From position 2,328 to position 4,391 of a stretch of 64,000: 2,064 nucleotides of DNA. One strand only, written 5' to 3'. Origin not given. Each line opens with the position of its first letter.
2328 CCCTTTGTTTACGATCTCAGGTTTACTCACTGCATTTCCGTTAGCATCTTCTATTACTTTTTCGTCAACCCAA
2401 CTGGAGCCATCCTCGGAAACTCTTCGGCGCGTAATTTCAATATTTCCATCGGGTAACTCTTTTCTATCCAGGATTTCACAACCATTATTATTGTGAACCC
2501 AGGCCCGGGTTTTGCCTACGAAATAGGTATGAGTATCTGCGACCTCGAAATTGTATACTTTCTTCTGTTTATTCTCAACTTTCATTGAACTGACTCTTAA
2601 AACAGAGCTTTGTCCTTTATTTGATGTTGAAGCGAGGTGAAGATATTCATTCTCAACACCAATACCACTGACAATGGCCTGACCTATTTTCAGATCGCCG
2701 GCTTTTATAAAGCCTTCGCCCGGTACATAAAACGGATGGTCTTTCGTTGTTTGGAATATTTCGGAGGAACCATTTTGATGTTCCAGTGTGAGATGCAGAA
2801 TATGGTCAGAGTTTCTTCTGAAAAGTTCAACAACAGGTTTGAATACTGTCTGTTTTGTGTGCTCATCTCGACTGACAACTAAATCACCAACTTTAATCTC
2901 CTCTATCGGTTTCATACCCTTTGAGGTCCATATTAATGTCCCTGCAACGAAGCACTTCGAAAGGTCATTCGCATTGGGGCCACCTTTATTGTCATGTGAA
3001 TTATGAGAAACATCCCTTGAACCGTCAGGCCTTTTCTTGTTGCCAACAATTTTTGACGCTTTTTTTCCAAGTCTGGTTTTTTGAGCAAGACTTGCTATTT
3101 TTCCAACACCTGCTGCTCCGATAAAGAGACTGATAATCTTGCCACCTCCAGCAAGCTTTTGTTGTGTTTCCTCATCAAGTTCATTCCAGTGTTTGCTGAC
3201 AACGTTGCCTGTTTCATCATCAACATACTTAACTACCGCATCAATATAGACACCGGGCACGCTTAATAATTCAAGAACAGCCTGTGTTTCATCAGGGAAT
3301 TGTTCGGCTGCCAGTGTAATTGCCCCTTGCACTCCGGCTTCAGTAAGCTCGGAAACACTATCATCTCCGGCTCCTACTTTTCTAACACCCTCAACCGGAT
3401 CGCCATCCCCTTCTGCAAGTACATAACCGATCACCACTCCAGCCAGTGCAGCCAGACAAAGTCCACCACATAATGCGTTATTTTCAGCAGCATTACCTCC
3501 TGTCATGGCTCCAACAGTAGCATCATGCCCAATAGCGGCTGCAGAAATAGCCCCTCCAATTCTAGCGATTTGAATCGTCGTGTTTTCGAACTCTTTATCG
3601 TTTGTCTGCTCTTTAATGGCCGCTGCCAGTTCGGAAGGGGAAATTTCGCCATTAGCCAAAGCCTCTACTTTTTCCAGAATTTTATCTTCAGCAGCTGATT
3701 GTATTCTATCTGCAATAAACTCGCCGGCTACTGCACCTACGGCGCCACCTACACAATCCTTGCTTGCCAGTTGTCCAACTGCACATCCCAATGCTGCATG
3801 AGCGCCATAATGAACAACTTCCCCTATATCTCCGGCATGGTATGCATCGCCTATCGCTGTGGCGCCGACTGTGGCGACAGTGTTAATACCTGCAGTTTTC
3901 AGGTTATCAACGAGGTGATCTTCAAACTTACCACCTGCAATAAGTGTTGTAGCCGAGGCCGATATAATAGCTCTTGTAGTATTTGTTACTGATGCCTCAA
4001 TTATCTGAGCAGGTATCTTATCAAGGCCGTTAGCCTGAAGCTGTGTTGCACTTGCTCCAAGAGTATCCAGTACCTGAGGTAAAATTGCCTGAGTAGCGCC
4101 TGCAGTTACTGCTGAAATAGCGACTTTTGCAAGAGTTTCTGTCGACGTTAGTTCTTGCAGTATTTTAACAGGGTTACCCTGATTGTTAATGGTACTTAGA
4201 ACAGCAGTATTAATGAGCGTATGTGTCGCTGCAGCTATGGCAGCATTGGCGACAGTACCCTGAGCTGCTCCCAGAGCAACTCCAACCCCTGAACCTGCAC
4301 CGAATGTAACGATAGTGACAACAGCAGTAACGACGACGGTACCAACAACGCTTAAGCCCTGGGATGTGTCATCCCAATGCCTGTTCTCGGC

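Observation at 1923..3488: CdiA-like C-terminal region: AENN boundary, then a Hint/BIL domain and an unknown 190-aa tail, with no immunity gene downstream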

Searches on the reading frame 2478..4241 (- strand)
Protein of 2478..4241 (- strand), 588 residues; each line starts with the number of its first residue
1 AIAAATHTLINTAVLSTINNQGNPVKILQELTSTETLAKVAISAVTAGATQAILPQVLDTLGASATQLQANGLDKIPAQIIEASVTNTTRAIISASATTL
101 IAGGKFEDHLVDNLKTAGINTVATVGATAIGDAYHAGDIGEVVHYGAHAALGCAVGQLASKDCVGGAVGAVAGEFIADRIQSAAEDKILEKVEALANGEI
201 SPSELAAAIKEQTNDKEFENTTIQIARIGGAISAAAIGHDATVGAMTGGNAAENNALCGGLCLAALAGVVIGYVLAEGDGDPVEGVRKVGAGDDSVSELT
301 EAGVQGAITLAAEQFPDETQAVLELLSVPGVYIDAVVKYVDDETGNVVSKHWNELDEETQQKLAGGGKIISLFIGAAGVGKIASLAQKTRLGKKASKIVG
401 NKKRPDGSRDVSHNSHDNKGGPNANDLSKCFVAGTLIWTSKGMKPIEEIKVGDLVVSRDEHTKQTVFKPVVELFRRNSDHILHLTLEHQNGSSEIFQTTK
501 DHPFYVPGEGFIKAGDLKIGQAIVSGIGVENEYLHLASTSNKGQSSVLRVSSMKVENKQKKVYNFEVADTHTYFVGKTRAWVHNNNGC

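Call 28: find_homologous_proteins(query=window:2478-4241:-, max_evalue=0.001)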
Query window:2478-4241:- (588 aa): 14 proteins with E <= 0.001 among 8000 candidates.
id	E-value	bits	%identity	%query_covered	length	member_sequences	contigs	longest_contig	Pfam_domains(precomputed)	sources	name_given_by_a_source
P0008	2.9e-52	197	36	68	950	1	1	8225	PF13332.13,PF22596.3,PF04830.19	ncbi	-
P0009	3.7e-39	153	41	44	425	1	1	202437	-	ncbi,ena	-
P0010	4.3e-25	107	39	30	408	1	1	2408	PF07591.16,PF13403.12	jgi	jgi:hypothetical protein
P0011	1.1e-23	102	39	27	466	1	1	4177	PF07591.16,PF13403.12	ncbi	-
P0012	2.5e-16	78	38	26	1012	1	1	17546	PF07591.16,PF05593.20,PF09000.16,PF25023.2,PF13403.12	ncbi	-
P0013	1.8e-15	75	41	26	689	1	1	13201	PF07591.16,PF05593.20,PF25023.2,PF15650.14,PF14890.12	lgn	-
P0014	1.8e-15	75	41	26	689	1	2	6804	PF07591.16,PF05593.20,PF25023.2,PF15650.14,PF14890.12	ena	-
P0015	6.0e-15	73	41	26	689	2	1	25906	PF07591.16,PF05593.20,PF25023.2,PF15650.14,PF14890.12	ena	-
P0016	3.9e-14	71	38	26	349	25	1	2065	PF07591.16,PF13403.12,PF14890.12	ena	-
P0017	6.2e-12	63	36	27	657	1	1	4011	PF07591.16,PF01079.26,PF13403.12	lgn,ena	-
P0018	3.3e-11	61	36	27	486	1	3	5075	PF07591.16,PF05593.20,PF25023.2,PF14890.12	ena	-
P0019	1.8e-10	59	33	27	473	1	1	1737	PF07591.16,PF25023.2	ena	-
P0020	1.0e-7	50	32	29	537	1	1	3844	PF07591.16,PF14424.13,PF13403.12,PF14890.12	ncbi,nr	ncbi:MAG: hypothetical protein GDA44_12510, partial [Prochloron sp. SP5CPC1]|nr:hypothetical protein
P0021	6.4e-5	40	40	13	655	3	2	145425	PF00145.24,PF14528.12,PF13403.12,PF14890.12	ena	-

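Call 35: find_encoding_contigs(protein=P0008, flank=6000, max_places=3)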
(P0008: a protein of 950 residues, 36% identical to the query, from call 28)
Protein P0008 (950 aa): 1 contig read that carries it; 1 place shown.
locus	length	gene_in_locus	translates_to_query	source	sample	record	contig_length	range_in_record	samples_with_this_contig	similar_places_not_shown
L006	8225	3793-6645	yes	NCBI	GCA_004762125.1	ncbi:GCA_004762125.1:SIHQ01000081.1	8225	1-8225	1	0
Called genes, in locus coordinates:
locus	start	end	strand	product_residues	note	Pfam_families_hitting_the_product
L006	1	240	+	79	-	?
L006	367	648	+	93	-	-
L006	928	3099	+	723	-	PF04830:DUF637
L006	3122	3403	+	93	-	PF27174:YeeD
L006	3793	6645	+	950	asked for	PF13332:Fil_haemagg_2 (weak), PF04830:DUF637, PF22596:Scabin-like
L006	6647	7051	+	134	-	-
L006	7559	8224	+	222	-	?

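Call 36: find_encoding_contigs(protein=P0009, flank=8000, max_places=3)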
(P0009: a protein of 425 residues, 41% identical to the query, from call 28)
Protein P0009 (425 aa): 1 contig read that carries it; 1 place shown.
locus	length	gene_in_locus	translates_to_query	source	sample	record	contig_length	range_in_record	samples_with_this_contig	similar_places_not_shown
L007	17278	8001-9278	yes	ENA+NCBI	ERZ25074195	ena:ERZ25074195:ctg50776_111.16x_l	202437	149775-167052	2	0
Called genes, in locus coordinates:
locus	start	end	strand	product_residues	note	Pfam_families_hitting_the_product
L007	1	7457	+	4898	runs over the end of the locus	PF05860:TPS, PF13332:Fil_haemagg_2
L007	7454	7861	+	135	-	-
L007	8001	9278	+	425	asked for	-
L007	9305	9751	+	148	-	PF15428:Imm26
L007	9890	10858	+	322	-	-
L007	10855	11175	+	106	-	-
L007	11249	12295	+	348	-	-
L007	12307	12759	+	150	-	-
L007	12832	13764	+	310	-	-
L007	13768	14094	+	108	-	PF20212:DUF6572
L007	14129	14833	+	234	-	-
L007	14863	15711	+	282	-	-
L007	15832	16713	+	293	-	-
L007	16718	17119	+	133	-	-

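Call 57: search_protein_families(library=pfam, proteins=[P0008, P0009, L007:11249-12295:+, L006:6647-7051:+, L007:9305-9751:+, L007:12307-12759:+], max_evalue=0.01)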
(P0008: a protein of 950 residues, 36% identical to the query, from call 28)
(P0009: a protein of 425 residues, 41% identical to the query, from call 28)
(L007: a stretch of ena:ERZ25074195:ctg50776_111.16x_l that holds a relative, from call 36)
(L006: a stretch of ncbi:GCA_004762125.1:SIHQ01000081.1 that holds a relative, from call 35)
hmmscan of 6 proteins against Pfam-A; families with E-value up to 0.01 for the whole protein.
P0008 (950 aa): 4 families
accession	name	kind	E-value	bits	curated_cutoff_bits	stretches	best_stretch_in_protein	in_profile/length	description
PF04830.18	DUF637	-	2.5e-28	99.4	26.6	1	449-599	1-168/168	Possible hemagglutinin (DUF637)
PF22596.2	Scabin-like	-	1.9e-22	79.9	27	1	822-947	1-130/130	Scabin-like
PF13332.12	Fil_haemagg_2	-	1.6e-11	45.1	22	3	118-170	109-162/170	Hemagglutinin repeat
PF21641.3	NarE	-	6.3e-05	23.7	27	1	861-894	63-96/120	NarE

P0009 (425 aa): 1 family
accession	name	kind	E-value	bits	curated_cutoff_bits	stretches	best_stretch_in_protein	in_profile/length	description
PF04830.18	DUF637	-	0.0041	17.3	26.6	1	32-91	117-167/168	Possible hemagglutinin (DUF637)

L007:11249-12295:+ (348 aa): 0 families

L006:6647-7051:+ (134 aa): 0 families

L007:9305-9751:+ (148 aa): 1 family
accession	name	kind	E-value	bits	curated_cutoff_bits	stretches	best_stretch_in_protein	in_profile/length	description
PF15428.11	Imm26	-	1.1e-06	29.3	23.3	1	2-86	7-104/107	Immunity protein 26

L007:12307-12759:+ (150 aa): 0 families

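Call 92: find_encoding_contigs(protein=P0012, flank=3000, max_places=2)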
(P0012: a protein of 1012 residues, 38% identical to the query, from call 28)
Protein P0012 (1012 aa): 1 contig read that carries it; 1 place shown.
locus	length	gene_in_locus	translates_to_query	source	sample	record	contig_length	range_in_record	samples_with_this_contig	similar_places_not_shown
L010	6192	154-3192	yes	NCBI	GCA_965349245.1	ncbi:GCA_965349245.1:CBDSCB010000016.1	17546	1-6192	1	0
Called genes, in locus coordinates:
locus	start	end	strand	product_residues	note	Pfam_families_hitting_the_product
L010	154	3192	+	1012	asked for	PF05593:RHS_repeat (faint), PF25023:TEN_YD-shell (weak), PF07591:PT-HINT, PF13403:Hint_2 (weak), PF09000:Cytotoxic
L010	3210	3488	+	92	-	PF22400:DUF6980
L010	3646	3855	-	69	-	-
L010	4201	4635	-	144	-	-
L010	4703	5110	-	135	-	PF19615:DUF6120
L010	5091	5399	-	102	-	PF03551:PadR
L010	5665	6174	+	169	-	-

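Call 93: find_encoding_contigs(protein=P0013, flank=3000, max_places=2)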
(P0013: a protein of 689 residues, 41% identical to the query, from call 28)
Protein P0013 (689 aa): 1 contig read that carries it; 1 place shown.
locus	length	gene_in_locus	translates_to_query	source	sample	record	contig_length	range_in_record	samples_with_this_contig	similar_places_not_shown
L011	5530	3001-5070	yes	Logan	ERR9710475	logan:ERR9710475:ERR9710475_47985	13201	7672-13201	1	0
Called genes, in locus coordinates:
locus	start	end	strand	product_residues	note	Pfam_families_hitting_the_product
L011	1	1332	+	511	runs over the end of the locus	PF05593:RHS_repeat (faint), PF25023:TEN_YD-shell (weak)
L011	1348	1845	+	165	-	-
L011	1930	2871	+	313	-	PF01497:Peripla_BP_2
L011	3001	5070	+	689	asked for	PF05593:RHS_repeat (faint), PF25023:TEN_YD-shell, PF07591:PT-HINT, PF14890:Intein_splicing (faint), PF15650:Tox-REase-9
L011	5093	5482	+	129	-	PF14137:DUF4304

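Call 94: find_encoding_contigs(protein=P0011, flank=3000, max_places=2)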
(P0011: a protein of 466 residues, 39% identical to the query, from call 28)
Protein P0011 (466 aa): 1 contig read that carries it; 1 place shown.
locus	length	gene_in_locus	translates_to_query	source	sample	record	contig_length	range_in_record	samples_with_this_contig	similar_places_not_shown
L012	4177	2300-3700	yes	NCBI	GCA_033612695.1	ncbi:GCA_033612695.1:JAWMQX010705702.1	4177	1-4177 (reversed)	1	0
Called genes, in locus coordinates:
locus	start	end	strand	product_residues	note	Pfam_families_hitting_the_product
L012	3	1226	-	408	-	?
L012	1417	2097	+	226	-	-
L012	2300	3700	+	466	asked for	PF13403:Hint_2 (weak), PF07591:PT-HINT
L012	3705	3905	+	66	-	PF24024:DUF7336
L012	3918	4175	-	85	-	?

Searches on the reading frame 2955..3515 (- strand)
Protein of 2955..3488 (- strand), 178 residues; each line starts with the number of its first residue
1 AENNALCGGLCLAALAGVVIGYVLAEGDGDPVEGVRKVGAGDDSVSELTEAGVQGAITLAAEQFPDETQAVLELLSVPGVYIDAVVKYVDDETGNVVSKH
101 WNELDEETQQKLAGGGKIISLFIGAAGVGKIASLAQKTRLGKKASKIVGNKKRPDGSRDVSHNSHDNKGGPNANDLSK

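Call 13: find_homologous_proteins(query=window:2955-3488:-, max_evalue=0.01)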
Query window:2955-3488:-: 366 candidates shared short words with the query, none scored E <= 0.01.

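Call 20: search_protein_families(library=pfam, proteins=[window:2955-3488:-], max_evalue=10)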
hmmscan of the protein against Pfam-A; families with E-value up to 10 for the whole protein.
window:2955-3488:- (178 aa): 0 families

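Call 54: find_related_loci(query=A2, collection=metagenome_contigs, flank=5000)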
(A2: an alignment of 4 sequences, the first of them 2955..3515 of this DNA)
Query A2 (187 aa) in metagenome_contigs; peptide patterns used: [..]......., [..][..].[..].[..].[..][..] (x = any residue, [..] = any of these).
584 stretches matched a pattern; 1 encode a relative of the query (tblastn E <= 1e-3); 1 distinct loci.
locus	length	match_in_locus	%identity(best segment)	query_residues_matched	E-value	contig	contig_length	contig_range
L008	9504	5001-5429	49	1-143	7e-42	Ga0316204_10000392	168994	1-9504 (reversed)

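Call 57: search_protein_families(library=pfam, proteins=[L008:4761-5960:+, L008:5964-6425:+], max_evalue=0.01)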
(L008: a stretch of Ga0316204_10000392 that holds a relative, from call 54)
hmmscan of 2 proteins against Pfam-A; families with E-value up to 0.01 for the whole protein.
L008:4761-5960:+ (399 aa): 2 families
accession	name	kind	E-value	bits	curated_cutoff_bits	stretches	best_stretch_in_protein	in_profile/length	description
PF14411.12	LHH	-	1.8e-23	82.9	23.3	1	319-393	1-73/76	A nuclease of the HNH/ENDO VII superfamily with conserved LHH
PF04829.18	PT-VENN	-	0.0014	19.1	20.3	1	63-95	15-50/52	Pre-toxin domain with VENN motif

L008:5964-6425:+ (153 aa): 3 families
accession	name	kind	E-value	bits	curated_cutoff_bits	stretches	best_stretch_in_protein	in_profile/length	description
PF14567.11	SUKH_5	-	1.5e-17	64.1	27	1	28-146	21-139/142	SMI1-KNR4 cell-wall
PF14568.11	SUKH_6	-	5.7e-16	59.6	27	1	31-144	1-119/119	SMI1-KNR4 cell-wall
PF09346.15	SMI1_KNR4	-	8.7e-16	59.1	25.4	1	30-144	3-123/125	SMI1 / KNR4 family (SUKH-1)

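Call 78: search_protein_families(library=phrogs, proteins=[window:2955-3488:-], max_evalue=0.1)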
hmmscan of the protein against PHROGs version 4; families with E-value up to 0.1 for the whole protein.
window:2955-3488:- (178 aa): 1 family
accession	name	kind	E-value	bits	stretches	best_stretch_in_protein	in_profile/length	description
phrog_10033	-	unknown function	0.023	16.2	1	61-97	49-84/99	-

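Call 79: search_protein_families(library=padloc, proteins=[window:2955-3488:-], max_evalue=0.1)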
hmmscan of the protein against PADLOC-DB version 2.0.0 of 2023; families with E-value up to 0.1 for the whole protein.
window:2955-3488:- (178 aa): 0 families

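Call 96: search_solved_structures(query=A2, max_evalue=10)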
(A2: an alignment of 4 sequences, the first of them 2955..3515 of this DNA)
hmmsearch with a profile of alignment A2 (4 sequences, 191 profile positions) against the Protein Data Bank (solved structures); distinct sequences matched with E-value up to 10: 2.
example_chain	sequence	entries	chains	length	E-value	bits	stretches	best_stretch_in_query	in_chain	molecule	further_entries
8qyv_P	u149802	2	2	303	1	12.3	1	106-164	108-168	SWR1-complex protein 5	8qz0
8ugc_A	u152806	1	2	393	1.1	12.2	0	49-84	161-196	FD15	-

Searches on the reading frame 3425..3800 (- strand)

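Call 20: search_protein_families(library=pfam, proteins=[window:3425-3800:-], max_evalue=10)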
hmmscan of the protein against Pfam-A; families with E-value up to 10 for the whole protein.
window:3425-3800:- (125 aa): 5 families
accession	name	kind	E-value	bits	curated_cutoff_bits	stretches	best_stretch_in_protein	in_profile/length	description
PF04829.18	PT-VENN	-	0.0019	18.7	20.3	1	76-110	13-50/52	Pre-toxin domain with VENN motif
PF13441.11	Gly-zipper_YMGG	-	0.044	13.9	28.9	1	2-28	11-41/45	YMGG-like Gly-zipper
PF13488.11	Gly-zipper_Omp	-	0.072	13.5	25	1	2-33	7-42/46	Glycine zipper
PF03477.21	ATP-cone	-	0.22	12.5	25.8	1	33-93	10-71/88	ATP cone domain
PF04830.18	DUF637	-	0.8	9.9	26.6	1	1-23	146-168/168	Possible hemagglutinin (DUF637)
